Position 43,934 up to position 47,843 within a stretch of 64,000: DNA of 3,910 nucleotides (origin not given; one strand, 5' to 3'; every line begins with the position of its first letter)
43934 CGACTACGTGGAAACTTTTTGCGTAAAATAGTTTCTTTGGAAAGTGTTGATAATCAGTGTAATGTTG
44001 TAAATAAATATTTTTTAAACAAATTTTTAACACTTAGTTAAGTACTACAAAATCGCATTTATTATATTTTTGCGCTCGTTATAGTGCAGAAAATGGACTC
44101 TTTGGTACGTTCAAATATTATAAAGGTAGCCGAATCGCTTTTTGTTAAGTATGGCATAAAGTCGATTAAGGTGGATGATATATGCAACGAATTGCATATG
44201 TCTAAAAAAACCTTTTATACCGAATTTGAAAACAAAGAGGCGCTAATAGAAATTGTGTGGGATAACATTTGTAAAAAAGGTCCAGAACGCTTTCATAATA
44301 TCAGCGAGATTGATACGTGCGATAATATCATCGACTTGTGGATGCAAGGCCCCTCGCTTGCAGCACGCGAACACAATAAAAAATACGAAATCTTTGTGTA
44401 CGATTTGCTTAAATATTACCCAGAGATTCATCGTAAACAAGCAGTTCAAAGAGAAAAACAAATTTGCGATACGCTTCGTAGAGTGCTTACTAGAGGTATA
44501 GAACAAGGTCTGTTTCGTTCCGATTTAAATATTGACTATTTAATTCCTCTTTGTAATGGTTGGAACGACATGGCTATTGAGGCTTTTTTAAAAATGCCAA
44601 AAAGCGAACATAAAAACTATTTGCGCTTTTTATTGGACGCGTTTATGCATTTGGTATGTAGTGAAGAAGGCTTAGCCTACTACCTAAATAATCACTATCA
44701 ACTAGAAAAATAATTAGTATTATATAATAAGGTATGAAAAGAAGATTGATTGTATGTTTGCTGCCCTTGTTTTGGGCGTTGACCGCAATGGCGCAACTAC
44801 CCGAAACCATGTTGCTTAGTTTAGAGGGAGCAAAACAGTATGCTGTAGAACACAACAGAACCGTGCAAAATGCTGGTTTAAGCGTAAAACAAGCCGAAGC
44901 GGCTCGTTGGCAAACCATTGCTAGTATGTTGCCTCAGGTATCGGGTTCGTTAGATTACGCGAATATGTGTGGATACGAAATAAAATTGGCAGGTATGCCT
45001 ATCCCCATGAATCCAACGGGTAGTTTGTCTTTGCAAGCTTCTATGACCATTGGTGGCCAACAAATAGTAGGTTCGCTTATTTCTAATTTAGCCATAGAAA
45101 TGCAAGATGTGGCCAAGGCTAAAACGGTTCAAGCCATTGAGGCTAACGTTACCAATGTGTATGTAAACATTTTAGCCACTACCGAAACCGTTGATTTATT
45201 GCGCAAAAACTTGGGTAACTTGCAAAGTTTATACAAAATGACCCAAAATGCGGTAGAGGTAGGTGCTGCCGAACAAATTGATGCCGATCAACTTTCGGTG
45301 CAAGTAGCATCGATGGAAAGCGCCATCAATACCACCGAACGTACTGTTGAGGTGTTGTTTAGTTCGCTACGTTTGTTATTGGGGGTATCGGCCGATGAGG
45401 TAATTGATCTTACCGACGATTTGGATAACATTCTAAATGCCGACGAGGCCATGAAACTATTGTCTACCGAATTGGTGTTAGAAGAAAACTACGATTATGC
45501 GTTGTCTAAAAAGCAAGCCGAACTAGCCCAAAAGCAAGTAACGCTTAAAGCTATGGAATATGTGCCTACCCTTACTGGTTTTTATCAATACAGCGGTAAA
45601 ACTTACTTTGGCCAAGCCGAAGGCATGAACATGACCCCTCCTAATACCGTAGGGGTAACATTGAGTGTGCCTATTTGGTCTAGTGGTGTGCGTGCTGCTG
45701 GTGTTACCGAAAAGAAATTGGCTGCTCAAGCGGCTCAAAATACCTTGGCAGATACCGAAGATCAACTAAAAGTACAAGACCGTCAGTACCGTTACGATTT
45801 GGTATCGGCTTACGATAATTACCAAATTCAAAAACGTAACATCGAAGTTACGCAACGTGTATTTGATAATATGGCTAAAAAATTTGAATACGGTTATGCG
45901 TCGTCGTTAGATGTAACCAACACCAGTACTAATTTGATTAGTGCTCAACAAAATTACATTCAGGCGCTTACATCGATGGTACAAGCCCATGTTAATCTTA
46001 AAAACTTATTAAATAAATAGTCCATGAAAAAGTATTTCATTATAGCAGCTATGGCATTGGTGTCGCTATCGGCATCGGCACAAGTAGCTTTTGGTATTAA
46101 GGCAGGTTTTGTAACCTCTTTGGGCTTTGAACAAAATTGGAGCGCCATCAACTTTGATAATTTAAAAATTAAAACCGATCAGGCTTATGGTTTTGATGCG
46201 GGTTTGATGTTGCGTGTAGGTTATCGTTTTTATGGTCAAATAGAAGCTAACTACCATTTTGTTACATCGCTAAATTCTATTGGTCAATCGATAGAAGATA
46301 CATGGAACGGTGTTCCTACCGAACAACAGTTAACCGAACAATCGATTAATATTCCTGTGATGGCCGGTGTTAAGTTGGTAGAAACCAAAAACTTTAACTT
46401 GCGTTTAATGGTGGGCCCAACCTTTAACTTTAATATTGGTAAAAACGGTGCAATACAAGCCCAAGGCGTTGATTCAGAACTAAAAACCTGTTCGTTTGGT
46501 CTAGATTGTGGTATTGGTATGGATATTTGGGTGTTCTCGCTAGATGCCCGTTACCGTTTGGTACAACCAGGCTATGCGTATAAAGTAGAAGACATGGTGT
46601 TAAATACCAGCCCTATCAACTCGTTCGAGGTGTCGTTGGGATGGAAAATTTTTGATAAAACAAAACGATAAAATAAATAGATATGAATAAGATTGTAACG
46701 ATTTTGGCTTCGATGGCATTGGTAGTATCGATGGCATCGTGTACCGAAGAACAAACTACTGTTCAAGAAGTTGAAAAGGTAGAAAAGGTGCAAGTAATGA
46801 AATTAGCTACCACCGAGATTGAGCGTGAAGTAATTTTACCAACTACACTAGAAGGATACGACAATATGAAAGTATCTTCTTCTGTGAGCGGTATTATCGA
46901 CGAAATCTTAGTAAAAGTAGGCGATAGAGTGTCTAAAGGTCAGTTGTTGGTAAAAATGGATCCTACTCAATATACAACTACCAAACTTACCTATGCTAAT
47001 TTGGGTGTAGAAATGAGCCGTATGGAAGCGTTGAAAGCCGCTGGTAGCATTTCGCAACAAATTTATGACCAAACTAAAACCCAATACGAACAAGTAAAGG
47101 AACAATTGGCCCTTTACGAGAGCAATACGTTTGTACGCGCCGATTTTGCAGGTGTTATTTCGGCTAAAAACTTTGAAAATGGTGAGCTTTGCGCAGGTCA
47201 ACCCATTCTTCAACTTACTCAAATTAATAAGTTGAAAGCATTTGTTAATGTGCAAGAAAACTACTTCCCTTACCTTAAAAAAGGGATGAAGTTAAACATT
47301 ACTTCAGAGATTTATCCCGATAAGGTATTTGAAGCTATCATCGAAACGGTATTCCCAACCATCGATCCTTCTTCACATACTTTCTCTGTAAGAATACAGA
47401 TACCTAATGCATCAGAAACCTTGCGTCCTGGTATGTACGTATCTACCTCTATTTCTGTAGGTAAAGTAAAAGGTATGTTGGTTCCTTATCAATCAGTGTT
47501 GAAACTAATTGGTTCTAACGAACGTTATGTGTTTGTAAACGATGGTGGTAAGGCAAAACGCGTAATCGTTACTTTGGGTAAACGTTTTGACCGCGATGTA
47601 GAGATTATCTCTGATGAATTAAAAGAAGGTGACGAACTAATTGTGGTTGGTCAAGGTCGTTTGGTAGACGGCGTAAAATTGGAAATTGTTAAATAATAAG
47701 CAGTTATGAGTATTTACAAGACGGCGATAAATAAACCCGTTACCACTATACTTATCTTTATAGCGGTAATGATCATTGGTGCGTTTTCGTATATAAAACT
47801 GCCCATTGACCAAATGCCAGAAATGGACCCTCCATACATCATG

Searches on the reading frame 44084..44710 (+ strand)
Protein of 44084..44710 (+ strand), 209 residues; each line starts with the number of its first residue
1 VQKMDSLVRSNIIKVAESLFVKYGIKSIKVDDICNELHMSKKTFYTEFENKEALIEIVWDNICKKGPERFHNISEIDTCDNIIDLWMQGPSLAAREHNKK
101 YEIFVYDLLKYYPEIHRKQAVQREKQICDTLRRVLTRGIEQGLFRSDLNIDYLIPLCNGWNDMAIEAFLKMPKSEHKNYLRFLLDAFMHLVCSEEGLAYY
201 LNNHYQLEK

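Call 16: search_protein_families(library=pfam, proteins=[window:44084-44710:+], max_evalue=0.001)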
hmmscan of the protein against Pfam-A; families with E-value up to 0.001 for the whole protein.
window:44084-44710:+ (209 aa): 3 families
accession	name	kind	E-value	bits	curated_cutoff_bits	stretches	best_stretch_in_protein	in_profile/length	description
PF00440.29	TetR_N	-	1.1e-09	38.4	24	1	12-56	1-45/47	Bacterial regulatory proteins, tetR family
PF17938.6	TetR_C_29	-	0.00034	21.2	26.2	1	115-151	37-74/119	Tetracyclin repressor-like, C-terminal domain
PF17932.6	TetR_C_24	-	0.00041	21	26.4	1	101-147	25-70/114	Tetracyclin repressor-like, C-terminal domain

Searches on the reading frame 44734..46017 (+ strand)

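Call 16: search_protein_families(library=pfam, proteins=[window:44734-46017:+], max_evalue=0.001)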
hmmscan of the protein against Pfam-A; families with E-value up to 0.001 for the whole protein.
window:44734-46017:+ (428 aa): 1 family
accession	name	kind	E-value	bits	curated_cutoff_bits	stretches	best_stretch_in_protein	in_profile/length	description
PF02321.23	OEP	-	3.8e-48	164.2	22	2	246-427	6-187/187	Outer membrane efflux protein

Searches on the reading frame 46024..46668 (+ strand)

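Call 16: search_protein_families(library=pfam, proteins=[window:46024-46668:+], max_evalue=0.001)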
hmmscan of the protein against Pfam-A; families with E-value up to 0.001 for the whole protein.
window:46024-46668:+ (215 aa): 2 families
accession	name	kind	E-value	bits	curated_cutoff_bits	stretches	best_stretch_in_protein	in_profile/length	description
PF13568.12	OMP_b-brl_2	-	1.5e-15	58.1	27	2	100-177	81-166/175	Outer membrane protein beta-barrel domain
PF13505.12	OMP_b-brl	-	1.8e-09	38.4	28.7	1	5-184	1-157/175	Outer membrane protein beta-barrel domain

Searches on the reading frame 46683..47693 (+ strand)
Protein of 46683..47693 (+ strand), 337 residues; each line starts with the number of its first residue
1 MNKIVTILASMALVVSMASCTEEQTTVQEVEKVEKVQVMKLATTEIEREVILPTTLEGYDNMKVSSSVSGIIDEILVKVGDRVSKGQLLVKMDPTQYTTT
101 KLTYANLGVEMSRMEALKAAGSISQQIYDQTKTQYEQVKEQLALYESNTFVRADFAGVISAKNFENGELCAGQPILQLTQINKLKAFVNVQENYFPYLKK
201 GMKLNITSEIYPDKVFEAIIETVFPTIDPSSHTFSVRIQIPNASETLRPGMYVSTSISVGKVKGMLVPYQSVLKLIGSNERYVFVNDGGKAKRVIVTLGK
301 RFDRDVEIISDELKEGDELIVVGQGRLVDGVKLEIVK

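Call 16: search_protein_families(library=pfam, proteins=[window:46683-47693:+], max_evalue=0.001)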
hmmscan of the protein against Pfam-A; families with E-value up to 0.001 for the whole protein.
window:46683-47693:+ (337 aa): 4 families
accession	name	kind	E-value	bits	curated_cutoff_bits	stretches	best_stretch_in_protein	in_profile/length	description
PF16576.10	HlyD_D23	-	1.4e-28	100.1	30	1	62-253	20-214/214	Barrel-sandwich domain of CusB or HlyD membrane-fusion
PF13437.12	HlyD_3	-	1.8e-16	61.3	22.2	1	151-250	2-106/106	HlyD family secretion protein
PF13533.13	Biotin_lipoyl_2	-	1.4e-07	31.6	29.8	1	63-93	2-32/32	Biotin-lipoyl like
PF00364.28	Biotin_lipoyl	-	5.8e-05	23.3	22.1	1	61-92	42-73/73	Biotin-requiring enzyme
